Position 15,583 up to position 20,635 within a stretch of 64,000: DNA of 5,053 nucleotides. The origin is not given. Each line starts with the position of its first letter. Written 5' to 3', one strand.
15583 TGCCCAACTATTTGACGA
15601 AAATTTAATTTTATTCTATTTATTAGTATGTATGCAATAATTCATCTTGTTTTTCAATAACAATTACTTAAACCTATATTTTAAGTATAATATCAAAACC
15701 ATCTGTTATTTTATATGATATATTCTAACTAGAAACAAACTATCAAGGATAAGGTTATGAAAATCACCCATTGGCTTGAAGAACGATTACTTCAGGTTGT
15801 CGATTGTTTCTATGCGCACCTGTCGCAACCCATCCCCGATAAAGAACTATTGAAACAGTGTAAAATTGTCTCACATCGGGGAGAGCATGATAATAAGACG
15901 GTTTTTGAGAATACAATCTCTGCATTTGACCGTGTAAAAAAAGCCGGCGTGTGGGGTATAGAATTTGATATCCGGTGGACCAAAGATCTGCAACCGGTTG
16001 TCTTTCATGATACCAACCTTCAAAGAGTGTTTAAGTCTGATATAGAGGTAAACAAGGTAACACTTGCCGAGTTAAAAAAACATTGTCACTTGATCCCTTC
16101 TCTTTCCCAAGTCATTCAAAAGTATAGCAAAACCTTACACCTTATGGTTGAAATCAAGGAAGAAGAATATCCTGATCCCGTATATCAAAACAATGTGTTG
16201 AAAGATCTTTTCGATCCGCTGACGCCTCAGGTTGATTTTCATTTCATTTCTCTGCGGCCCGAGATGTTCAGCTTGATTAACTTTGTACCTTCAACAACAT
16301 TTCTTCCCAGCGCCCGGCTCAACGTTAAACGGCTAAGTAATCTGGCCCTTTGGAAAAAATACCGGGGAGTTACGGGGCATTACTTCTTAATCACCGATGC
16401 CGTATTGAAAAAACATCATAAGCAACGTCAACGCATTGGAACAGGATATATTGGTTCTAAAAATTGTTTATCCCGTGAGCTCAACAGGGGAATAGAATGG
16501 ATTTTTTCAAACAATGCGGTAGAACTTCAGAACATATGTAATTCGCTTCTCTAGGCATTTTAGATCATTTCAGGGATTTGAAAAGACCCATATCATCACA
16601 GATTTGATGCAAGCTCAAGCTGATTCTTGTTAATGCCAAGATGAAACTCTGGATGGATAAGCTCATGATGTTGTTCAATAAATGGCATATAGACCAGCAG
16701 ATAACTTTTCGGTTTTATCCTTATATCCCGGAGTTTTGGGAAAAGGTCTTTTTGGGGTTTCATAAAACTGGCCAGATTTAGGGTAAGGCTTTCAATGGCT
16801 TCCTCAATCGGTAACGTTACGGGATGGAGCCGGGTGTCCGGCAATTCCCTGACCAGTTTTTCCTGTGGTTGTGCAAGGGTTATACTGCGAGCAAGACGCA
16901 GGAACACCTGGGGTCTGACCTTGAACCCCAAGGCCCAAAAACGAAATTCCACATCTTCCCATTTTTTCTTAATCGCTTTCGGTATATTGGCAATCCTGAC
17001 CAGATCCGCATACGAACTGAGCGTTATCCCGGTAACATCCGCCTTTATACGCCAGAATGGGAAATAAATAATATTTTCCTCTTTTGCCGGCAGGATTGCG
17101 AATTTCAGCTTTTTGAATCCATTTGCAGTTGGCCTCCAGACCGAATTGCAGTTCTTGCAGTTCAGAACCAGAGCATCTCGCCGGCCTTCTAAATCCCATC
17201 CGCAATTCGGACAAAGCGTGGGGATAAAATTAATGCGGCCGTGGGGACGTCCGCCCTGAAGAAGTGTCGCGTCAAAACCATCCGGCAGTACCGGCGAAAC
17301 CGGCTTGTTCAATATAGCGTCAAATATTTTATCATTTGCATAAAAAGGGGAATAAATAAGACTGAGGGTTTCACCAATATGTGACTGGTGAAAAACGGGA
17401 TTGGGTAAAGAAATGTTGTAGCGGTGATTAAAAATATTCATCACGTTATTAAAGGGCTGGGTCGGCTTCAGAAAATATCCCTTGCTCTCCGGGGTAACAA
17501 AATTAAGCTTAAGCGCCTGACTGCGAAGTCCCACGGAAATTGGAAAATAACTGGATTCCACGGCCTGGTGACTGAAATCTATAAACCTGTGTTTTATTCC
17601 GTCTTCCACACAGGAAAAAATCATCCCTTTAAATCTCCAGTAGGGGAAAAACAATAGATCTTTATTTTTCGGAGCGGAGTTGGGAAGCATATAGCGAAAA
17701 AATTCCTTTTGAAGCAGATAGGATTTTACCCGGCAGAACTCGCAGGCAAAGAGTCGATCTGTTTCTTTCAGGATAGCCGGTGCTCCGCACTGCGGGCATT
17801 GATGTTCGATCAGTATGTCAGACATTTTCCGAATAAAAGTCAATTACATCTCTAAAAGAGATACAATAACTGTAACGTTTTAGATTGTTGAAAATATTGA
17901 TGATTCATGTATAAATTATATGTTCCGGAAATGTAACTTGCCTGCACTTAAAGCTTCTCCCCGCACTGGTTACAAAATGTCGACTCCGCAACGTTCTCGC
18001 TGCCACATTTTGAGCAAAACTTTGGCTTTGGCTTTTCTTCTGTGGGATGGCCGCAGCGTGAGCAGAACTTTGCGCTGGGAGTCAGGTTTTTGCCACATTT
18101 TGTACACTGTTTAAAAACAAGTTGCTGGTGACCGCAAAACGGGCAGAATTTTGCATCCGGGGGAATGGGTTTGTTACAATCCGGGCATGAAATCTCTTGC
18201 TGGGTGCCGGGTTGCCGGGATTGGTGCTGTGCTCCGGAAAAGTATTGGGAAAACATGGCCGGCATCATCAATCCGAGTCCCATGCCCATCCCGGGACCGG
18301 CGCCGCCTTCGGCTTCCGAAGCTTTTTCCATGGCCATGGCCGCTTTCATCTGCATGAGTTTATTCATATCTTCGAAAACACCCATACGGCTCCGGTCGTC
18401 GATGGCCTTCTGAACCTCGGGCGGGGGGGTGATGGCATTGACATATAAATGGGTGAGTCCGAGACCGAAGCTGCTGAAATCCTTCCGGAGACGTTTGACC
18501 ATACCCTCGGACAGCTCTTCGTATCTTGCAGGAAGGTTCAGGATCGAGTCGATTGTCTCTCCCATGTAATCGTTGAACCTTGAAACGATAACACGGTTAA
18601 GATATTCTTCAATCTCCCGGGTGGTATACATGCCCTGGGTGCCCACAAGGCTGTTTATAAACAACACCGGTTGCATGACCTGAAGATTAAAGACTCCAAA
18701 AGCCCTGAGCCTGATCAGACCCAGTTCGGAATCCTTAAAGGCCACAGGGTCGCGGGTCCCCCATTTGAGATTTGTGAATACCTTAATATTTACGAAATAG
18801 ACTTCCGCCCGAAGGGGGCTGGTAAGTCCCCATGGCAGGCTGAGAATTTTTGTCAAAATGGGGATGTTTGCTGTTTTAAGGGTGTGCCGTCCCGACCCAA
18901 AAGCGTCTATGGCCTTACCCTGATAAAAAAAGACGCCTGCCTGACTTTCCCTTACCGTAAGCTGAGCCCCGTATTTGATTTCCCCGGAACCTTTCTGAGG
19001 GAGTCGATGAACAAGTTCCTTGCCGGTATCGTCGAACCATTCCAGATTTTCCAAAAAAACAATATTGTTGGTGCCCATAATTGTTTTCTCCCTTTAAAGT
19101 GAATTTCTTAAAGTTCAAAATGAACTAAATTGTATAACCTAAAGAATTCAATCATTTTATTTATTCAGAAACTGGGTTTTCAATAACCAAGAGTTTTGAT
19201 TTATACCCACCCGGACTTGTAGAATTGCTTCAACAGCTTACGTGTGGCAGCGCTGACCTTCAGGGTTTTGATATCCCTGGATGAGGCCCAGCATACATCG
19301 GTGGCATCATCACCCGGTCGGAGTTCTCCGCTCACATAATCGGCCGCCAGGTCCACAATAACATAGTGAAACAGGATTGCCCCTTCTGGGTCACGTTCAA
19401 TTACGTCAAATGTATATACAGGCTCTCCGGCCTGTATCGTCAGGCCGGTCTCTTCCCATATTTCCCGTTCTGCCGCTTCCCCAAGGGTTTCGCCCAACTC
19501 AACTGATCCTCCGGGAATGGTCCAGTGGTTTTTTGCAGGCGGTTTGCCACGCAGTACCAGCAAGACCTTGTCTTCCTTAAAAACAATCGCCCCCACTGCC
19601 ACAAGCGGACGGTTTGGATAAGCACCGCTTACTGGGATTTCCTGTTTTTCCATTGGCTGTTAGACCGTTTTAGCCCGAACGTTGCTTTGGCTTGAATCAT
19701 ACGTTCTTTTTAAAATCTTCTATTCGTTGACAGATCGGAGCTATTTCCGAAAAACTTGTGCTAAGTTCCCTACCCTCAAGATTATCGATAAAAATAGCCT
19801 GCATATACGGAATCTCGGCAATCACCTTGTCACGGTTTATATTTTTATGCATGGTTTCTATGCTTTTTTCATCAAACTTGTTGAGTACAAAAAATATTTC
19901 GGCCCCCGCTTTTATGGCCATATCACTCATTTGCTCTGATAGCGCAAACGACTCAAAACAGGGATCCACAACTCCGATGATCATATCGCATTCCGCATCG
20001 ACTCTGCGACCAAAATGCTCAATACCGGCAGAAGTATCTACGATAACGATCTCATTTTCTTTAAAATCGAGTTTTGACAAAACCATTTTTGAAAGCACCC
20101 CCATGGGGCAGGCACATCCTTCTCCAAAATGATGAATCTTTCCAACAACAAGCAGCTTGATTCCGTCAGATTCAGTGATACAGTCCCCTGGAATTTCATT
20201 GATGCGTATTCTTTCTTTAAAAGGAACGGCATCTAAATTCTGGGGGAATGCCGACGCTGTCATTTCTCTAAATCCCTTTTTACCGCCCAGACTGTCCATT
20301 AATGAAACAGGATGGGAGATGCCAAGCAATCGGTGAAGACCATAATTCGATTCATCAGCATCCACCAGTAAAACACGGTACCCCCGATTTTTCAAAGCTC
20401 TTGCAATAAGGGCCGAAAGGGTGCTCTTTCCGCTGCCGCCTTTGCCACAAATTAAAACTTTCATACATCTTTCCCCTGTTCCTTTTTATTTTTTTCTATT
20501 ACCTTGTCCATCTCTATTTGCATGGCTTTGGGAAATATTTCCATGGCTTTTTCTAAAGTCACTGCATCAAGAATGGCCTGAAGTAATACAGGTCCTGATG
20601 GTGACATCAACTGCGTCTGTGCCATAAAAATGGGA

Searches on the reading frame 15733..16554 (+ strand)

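Call 51: search_protein_families(library=pfam, proteins=[window:15733-16554:+], max_evalue=0.0001)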
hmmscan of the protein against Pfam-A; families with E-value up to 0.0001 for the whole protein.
window:15733-16554:+ (273 aa): 1 family
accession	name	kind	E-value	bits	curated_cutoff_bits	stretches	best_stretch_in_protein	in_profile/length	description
PF03009.23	GDPD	-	1.2e-19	71.9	23.6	1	48-145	1-108/244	Glycerophosphoryl diester phosphodiesterase family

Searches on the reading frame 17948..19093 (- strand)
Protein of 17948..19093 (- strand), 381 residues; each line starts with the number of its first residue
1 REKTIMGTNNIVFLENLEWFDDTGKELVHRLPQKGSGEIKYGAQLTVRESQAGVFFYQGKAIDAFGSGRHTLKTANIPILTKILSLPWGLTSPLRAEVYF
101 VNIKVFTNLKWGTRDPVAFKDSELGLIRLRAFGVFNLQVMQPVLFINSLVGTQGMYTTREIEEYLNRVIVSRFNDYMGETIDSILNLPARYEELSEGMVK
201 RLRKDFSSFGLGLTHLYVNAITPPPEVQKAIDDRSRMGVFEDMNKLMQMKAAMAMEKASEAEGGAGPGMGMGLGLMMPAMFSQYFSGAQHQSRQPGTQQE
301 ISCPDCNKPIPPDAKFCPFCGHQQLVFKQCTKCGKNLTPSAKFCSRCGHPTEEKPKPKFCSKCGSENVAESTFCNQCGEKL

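Call 51: search_protein_families(library=pfam, proteins=[window:17948-19093:-], max_evalue=0.0001)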
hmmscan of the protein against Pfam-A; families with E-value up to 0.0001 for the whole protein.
window:17948-19093:- (381 aa): 9 families
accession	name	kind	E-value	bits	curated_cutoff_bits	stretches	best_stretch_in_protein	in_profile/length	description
PF13421.11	Band_7_1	-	6.7e-66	222.3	24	1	28-239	1-211/211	SPFH domain-Band 7 family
PF13240.11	Zn_Ribbon_1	-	1.4e-19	69.7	25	3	330-350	2-22/23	zinc-ribbon domain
PF12773.13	DZR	-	1.5e-17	63.9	27.3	2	303-348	1-45/45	Double zinc ribbon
PF13248.11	Zn_ribbon_3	-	3e-12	46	27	1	328-350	3-25/26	zinc-ribbon domain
PF01145.31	Band_7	-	6.3e-11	43.1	23.6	1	46-237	2-161/176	SPFH domain / Band 7 family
PF17032.10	Zn_ribbon_15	-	1.1e-08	36.2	28.9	0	297-321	49-73/73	zinc-ribbon family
PF24460.1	DUF7575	-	2.6e-07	30.3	28.5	0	299-322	2-25/28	Domain of unknown function (DUF7575)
PF10571.15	UPF0547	-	1.4e-05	25.5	29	1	302-322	2-22/26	Uncharacterised protein family UPF0547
PF18912.6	DZR_2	-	1.6e-05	25.1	27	0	316-354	9-49/56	Double zinc ribbon domain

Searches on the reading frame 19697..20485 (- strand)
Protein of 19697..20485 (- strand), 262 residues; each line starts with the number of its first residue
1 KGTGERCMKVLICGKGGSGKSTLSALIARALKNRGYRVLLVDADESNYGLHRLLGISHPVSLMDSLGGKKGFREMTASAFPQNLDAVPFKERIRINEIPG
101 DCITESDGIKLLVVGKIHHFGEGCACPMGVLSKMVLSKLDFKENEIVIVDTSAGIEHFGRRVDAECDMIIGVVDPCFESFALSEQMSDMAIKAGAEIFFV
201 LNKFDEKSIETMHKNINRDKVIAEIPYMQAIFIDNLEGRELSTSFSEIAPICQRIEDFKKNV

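Call 51: search_protein_families(library=pfam, proteins=[window:19697-20485:-], max_evalue=0.0001)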
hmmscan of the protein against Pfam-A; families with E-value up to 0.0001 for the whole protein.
window:19697-20485:- (262 aa): 10 families
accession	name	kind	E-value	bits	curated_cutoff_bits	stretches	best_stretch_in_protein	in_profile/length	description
PF01656.29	CbiA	-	3e-14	53.5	25.4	1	12-232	4-116/125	CobQ/CobB/MinD/ParA nucleotide binding domain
PF10609.15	ParA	-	3.6e-09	36.9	27.1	1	11-58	8-55/246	NUBPL iron-transfer P-loop NTPase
PF13614.12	AAA_31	-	3.4e-07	30.8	27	1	14-45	9-40/177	AAA domain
PF00142.24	Fer4_NifH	-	1.1e-05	25.5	25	1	8-56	1-49/271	4Fe-4S iron sulfur cluster binding proteins, NifH/frxC family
PF09140.17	MipZ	-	1.6e-05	24.8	20.7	1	11-54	5-48/262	ATPase MipZ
PF01583.26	APS_kinase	-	2.2e-05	24.9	21.1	1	8-57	3-52/152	Adenylylsulphate kinase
PF00448.28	SRP54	-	3.1e-05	24.1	22.7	0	9-44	3-38/196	SRP54-type protein, GTPase domain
PF02374.21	ArsA_ATPase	-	3.6e-05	23.6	24.3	1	10-44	4-38/305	Anion-transporting ATPase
PF06564.18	CBP_BcsQ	-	3.8e-05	23.8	21.3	0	15-48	10-43/234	Cellulose biosynthesis protein BcsQ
PF00009.33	GTP_EFTU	-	7.2e-05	22.9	26.5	0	138-215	63-142/188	Elongation factor Tu GTP binding domain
